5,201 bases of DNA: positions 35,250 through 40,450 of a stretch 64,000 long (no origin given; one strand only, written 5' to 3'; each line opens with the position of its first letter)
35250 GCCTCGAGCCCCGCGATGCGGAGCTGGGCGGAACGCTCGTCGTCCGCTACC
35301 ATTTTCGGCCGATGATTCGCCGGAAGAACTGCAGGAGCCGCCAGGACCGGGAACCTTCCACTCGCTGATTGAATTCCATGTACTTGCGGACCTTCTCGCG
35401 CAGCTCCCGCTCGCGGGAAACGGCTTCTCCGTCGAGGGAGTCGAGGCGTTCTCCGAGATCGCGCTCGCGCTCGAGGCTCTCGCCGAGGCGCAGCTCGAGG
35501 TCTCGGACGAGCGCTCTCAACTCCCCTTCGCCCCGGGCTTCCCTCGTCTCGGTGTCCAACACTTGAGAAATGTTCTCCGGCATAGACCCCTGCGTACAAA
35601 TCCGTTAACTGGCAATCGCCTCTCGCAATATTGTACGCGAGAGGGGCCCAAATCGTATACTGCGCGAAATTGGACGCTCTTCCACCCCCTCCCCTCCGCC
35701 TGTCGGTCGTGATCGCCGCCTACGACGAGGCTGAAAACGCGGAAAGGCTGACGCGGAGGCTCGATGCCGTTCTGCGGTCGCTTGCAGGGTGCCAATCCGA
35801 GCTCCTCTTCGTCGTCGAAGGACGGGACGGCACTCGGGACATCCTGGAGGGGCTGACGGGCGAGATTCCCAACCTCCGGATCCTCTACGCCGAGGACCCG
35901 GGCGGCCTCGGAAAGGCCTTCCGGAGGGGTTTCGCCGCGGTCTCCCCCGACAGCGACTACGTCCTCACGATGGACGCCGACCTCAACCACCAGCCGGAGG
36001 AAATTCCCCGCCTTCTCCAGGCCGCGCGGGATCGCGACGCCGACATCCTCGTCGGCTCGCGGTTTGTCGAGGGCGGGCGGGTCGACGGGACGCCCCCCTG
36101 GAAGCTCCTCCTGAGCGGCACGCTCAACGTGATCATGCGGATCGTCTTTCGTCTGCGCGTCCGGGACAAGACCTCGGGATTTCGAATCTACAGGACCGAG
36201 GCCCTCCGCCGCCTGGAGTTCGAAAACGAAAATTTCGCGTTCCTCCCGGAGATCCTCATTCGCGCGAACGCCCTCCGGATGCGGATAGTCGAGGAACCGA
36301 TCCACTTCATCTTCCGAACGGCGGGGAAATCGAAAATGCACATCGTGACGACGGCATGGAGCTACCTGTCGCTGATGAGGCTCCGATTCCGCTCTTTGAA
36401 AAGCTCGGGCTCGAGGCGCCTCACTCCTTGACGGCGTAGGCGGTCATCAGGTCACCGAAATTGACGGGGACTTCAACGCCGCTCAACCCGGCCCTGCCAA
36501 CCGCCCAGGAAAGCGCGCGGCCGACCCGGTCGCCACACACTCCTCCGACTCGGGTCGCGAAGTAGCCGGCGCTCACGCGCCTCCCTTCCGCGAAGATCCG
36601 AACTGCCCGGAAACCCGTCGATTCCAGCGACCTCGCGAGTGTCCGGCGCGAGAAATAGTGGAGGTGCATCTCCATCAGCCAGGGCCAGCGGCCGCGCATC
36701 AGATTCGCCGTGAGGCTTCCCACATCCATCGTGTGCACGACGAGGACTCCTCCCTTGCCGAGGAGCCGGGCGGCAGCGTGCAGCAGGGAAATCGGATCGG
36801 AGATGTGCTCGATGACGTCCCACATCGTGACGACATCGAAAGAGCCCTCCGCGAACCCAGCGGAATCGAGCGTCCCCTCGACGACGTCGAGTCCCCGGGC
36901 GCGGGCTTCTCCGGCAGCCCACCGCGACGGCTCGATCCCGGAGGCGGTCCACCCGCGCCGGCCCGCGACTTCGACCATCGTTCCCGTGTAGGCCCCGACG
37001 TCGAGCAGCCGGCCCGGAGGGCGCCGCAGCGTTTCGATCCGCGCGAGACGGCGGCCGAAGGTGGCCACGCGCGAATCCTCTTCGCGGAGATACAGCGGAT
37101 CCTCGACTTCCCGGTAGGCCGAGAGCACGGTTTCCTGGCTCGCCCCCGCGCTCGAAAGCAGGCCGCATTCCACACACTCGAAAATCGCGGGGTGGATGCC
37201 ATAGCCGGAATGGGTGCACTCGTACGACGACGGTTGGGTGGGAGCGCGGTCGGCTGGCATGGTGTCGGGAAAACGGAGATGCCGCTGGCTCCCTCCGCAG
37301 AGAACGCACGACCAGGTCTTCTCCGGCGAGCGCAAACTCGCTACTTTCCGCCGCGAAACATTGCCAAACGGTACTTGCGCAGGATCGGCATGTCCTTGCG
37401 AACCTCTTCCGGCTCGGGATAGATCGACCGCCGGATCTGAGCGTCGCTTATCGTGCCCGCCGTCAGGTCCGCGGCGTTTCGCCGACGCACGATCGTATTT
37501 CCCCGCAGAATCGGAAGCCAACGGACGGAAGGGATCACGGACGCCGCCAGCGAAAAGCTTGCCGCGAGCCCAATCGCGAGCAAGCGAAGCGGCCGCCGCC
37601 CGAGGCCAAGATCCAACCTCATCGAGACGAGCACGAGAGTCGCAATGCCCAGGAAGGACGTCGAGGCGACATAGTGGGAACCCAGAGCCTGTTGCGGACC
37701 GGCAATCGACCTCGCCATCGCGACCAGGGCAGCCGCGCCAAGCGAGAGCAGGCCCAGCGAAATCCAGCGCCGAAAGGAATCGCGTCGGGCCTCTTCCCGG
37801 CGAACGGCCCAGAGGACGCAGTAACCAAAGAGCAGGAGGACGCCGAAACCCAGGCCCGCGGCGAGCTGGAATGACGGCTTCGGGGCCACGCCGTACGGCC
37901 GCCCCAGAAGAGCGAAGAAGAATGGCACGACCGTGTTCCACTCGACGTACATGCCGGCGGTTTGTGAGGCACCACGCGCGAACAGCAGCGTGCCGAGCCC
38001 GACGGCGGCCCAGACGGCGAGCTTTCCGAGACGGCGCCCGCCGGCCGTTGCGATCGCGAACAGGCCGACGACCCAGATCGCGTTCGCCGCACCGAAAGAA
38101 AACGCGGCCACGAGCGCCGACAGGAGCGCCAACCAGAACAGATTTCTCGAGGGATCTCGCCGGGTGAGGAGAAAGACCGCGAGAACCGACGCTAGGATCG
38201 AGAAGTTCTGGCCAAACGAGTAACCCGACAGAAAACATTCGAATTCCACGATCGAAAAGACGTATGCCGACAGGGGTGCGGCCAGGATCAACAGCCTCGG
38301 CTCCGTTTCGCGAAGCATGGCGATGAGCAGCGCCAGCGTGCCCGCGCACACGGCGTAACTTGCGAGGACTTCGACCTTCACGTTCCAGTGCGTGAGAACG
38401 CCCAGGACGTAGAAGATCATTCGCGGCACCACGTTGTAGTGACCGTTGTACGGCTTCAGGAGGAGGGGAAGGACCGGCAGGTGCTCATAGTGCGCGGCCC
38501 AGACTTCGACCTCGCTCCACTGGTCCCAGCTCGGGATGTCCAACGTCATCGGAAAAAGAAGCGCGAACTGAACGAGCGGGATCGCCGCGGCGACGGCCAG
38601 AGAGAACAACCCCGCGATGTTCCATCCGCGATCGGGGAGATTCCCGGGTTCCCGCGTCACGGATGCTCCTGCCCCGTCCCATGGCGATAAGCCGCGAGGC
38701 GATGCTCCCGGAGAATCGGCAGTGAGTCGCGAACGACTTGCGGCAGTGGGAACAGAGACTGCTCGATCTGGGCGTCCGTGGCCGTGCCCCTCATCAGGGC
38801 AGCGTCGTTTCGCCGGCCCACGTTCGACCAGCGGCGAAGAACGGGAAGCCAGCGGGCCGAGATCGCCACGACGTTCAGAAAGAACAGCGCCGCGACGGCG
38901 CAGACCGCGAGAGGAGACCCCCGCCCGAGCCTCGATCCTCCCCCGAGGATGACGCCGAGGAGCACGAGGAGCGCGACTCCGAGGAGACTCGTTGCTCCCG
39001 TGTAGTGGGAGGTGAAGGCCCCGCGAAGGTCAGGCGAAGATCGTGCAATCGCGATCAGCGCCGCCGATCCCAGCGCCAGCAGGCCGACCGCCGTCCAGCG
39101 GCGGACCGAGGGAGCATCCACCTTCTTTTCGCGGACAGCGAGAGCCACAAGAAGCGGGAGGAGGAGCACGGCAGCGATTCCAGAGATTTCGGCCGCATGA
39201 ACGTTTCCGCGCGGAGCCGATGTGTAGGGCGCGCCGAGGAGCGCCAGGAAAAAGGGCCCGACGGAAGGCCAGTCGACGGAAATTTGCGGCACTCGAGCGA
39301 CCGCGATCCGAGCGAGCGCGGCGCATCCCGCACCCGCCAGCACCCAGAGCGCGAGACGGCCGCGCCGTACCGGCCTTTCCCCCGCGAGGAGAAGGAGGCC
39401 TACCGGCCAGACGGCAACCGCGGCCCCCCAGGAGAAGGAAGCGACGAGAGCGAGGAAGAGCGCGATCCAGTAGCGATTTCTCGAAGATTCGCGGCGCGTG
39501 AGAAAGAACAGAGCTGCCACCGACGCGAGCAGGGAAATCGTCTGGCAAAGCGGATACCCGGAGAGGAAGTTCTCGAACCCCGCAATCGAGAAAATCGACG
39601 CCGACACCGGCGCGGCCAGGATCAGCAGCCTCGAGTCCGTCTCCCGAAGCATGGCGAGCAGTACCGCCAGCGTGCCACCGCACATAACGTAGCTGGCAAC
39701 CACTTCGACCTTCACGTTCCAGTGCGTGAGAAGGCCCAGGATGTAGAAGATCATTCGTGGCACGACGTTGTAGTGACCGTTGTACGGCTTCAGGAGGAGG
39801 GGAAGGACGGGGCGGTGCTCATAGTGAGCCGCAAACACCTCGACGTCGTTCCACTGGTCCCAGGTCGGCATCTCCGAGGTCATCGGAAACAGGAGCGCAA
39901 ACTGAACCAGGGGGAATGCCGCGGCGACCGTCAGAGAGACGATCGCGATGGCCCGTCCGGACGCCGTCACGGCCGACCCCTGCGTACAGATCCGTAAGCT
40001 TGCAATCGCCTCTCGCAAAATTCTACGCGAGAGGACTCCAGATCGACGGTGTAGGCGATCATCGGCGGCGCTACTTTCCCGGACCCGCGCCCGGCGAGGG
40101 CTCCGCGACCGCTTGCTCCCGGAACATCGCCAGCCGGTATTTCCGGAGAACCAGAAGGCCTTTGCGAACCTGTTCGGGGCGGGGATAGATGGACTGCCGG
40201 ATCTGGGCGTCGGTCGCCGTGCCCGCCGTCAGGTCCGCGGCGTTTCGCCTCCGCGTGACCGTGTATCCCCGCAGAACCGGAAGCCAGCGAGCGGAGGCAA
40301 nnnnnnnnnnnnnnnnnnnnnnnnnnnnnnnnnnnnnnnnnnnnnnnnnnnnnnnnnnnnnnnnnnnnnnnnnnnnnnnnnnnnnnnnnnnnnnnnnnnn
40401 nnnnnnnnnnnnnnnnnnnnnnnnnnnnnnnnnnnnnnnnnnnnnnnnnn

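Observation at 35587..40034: Two copies of a conserved 58-nt leader element with a perfect 8-bp inverted repeat immediately 5' of gene starts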

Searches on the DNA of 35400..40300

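Call 10: search_rna_families(source=window, start=35400, end=40300, threshold=evalue, max_evalue=5)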
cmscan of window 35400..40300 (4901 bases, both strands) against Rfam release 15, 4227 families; matches with E-value up to 5: 0.
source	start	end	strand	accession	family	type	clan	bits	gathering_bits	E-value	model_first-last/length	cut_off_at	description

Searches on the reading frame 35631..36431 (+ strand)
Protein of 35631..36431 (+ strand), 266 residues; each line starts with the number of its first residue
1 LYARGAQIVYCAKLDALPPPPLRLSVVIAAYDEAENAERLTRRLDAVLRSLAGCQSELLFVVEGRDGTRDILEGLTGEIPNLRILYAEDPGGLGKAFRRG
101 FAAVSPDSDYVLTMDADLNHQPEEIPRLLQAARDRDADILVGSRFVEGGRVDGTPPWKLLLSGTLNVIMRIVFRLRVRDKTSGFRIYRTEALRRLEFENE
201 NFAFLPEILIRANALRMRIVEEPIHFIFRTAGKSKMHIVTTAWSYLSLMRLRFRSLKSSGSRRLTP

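Call 15: search_protein_families(library=pfam, proteins=[window:35631-36431:+], max_evalue=0.01)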
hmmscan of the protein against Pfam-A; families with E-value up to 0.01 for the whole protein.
window:35631-36431:+ (266 aa): 3 families
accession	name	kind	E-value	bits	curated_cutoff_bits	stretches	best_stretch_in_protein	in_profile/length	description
PF00535.33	Glycos_transf_2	-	1.7e-21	77.3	23.3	1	25-194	1-166/168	Glycosyl transferase family 2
PF13641.12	Glyco_tranf_2_3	-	4.5e-09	37.1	27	1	21-150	2-129/230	Glycosyltransferase like family 2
PF12804.13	NTP_transf_3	-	4.7e-06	27.3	27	1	44-142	27-121/160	MobA-like NTP transferase domain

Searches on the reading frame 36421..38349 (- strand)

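Call 15: search_protein_families(library=pfam, proteins=[window:36421-38349:-], max_evalue=0.01)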
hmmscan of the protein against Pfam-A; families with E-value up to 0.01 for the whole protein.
window:36421-38349:- (642 aa): 6 families
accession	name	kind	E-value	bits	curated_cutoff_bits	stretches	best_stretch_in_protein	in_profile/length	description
PF13489.12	Methyltransf_23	-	4.1e-31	108.4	27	1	432-583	10-162/164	Methyltransferase domain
PF08241.18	Methyltransf_11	-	3.7e-12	47.2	21.2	1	449-538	1-95/95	Methyltransferase domain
PF08242.18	Methyltransf_12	-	1.7e-09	38.7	30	1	449-536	1-98/98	Methyltransferase domain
PF13649.12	Methyltransf_25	-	2e-08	35.3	27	1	449-534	2-97/97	Methyltransferase domain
PF07021.18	MetW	-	1.7e-07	31.5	21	1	437-529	6-101/193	Methionine biosynthesis protein MetW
PF13847.12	Methyltransf_31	-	0.00023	21.3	27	1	494-543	66-115/145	Methyltransferase domain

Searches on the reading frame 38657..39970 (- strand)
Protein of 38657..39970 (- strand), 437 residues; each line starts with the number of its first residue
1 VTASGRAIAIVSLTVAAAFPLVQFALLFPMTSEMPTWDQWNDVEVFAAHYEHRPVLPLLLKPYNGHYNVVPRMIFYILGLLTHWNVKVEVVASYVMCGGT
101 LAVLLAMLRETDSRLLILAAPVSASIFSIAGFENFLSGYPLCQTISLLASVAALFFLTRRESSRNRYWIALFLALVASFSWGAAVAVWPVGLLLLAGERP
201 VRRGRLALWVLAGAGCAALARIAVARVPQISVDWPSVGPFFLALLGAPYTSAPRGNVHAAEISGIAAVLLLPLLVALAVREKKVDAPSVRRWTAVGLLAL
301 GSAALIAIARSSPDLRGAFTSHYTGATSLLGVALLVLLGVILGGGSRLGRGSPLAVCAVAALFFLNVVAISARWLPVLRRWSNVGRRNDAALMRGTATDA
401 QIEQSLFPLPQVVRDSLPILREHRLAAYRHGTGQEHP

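Call 15: search_protein_families(library=pfam, proteins=[window:38657-39970:-], max_evalue=0.01)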
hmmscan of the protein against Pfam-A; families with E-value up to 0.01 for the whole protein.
window:38657-39970:- (437 aa): 1 family
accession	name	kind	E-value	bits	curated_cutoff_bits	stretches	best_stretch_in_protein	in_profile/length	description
PF19529.4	DUF6057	-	0.0032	16.9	29.8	1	106-281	90-255/569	Family of unknown function (DUF6057)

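Call 19: find_homologous_proteins(query=window:38657-39970:-, max_evalue=0.00001)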
Query window:38657-39970:- (437 aa): 24 proteins with E <= 0.00001 among 8000 candidates.
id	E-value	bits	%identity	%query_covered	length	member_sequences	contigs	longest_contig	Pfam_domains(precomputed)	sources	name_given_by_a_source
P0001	1.9e-278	941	100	100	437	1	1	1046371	-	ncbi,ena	-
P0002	4.9e-133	462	56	97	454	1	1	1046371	-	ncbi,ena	-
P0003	3.1e-131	456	57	97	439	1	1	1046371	-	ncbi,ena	-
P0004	8.5e-122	425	50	96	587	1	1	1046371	-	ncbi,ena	-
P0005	5.1e-121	423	50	98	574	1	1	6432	-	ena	-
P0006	1.3e-86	309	44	95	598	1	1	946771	-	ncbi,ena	-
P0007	2.7e-86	308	40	97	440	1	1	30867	-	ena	-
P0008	5.4e-85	304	40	95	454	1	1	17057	-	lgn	-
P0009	6.0e-85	304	42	100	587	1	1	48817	-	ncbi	ncbi:MAG TPA: hypothetical protein VF789_27955 [Thermoanaerobaculia bacterium]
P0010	1.2e-81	293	42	97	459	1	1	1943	-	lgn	-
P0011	2.1e-77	279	41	96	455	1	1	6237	-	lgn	-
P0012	1.9e-75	273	40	98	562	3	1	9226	-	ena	-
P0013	3.7e-75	272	41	94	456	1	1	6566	-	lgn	-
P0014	3.1e-74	269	40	94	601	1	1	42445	-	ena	-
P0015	1.2e-73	267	41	99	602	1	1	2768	-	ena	-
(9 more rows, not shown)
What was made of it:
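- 36421..39970 (-): Genes served by copy B: membrane-protein paralog 2 (39970-38657), paralog 1 (38660-37341) and a methyltransferase (about 37200-36421). calls 15, 19.
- Checked: GGGG is followed after 3 nt by ATG 35583 in copy A and after 6 nt by GTG 39970 in copy B. GTG 39970 is also the start of the database protein P0001 (call 19).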

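Call 20: find_encoding_contigs(protein=P0001, flank=10000, max_places=5)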
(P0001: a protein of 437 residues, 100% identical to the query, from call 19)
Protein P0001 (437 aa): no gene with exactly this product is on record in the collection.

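Call 21: find_encoding_contigs(protein=P0006, flank=10000, max_places=5)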
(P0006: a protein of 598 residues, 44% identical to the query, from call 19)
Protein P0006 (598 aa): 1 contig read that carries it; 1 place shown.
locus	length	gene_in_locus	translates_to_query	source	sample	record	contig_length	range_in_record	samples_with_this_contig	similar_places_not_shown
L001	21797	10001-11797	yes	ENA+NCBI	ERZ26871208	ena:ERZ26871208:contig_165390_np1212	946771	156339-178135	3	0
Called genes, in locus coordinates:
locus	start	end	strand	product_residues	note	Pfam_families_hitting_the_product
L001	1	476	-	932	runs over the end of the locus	PF20706:GT4-conflict, PF00534:Glycos_transf_1, PF13692:Glyco_trans_1_4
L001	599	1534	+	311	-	-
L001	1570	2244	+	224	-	PF13489:Methyltransf_23 (weak), PF13847:Methyltransf_31 (weak), PF08241:Methyltransf_11 (weak), PF08242:Methyltransf_12 (weak), PF13649:Methyltransf_25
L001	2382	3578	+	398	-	PF00155:Aminotran_1_2 (weak), PF01041:DegT_DnrJ_EryC1, PF01212:Beta_elim_lyase (weak)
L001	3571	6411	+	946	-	PF00535:Glycos_transf_2, PF13641:Glyco_tranf_2_3, PF00884:Sulfatase, PF01663:Phosphodiest (faint)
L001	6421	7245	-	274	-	-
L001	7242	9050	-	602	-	PF00535:Glycos_transf_2, PF10111:Glyco_tranf_2_2 (faint), PF13641:Glyco_tranf_2_3, PF00535:Glycos_transf_2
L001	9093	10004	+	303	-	PF00535:Glycos_transf_2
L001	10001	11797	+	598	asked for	-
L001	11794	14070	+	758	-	PF00884:Sulfatase, PF01663:Phosphodiest (faint), PF16347:SGSH_C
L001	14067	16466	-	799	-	PF09586:YfhO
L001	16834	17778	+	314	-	PF13489:Methyltransf_23 (weak), PF05175:MTS (weak), PF13847:Methyltransf_31 (weak), PF08241:Methyltransf_11, PF08242:Methyltransf_12, PF13649:Methyltransf_25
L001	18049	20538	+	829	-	PF09586:YfhO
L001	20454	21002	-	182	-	-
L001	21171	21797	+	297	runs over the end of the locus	PF01073:3Beta_HSD, PF01370:Epimerase, PF07993:NAD_binding_4, PF13460:NAD_binding_10 (faint), PF16363:GDP_Man_Dehyd, PF02719:Polysacc_synt_2, PF04321:RmlD_sub_bind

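Call 33: find_encoding_contigs(protein=P0009, flank=10000, max_places=3)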
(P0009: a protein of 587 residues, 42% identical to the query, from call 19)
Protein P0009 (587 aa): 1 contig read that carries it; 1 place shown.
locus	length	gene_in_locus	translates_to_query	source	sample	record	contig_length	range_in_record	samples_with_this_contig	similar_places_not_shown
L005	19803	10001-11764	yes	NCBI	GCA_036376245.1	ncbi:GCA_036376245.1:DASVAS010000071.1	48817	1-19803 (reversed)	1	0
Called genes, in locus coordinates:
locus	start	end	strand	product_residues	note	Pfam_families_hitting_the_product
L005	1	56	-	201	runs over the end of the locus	PF01121:CoaE, PF13238:AAA_18 (faint)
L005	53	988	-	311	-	PF00763:THF_DHG_CYH, PF02882:THF_DHG_CYH_C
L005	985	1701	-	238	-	PF01209:Ubie_methyltran, PF13489:Methyltransf_23, PF13847:Methyltransf_31, PF08241:Methyltransf_11, PF08242:Methyltransf_12, PF13649:Methyltransf_25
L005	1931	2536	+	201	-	PF05685:Uma2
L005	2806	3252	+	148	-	PF00572:Ribosomal_L13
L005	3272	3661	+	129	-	PF00380:Ribosomal_S9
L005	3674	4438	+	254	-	PF00318:Ribosomal_S2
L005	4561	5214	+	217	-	PF00889:EF_TS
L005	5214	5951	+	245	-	PF00696:AA_kinase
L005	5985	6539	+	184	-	PF01765:RRF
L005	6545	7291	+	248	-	PF08032:SpoU_sub_bind, PF00588:SpoU_methylase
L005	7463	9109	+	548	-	PF13884:Peptidase_S74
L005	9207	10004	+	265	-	PF00535:Glycos_transf_2, PF13641:Glyco_tranf_2_3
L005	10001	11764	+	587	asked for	-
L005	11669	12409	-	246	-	PF13489:Methyltransf_23, PF02353:CMAS, PF13847:Methyltransf_31, PF08241:Methyltransf_11, PF08242:Methyltransf_12, PF13649:Methyltransf_25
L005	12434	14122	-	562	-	-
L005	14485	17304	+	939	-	PF00082:Peptidase_S8, PF18911:PKD_4, PF00801:PKD (weak), PF07705:CARDB (faint), PF23619:Ig_VWA7 (faint), PF16158:N_BRCA1_IG (weak), PF10989:DUF2808 (faint), PF16158:N_BRCA1_IG (weak)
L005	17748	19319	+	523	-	-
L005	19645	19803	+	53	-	PF00009:GTP_EFTU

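Call 34: find_encoding_contigs(protein=P0005, flank=10000, max_places=3)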
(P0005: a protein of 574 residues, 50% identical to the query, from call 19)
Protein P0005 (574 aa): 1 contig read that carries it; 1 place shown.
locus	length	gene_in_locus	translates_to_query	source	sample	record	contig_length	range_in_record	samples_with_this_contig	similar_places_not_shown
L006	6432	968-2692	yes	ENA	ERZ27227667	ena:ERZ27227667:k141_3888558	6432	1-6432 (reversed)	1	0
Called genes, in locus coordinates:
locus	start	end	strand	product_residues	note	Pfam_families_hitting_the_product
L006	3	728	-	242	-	?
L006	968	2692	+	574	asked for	-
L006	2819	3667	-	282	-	PF13641:Glyco_tranf_2_3 (weak), PF00535:Glycos_transf_2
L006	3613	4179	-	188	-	-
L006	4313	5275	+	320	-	PF04321:RmlD_sub_bind, PF01073:3Beta_HSD, PF01370:Epimerase, PF02719:Polysacc_synt_2, PF16363:GDP_Man_Dehyd, PF07993:NAD_binding_4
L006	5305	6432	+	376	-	?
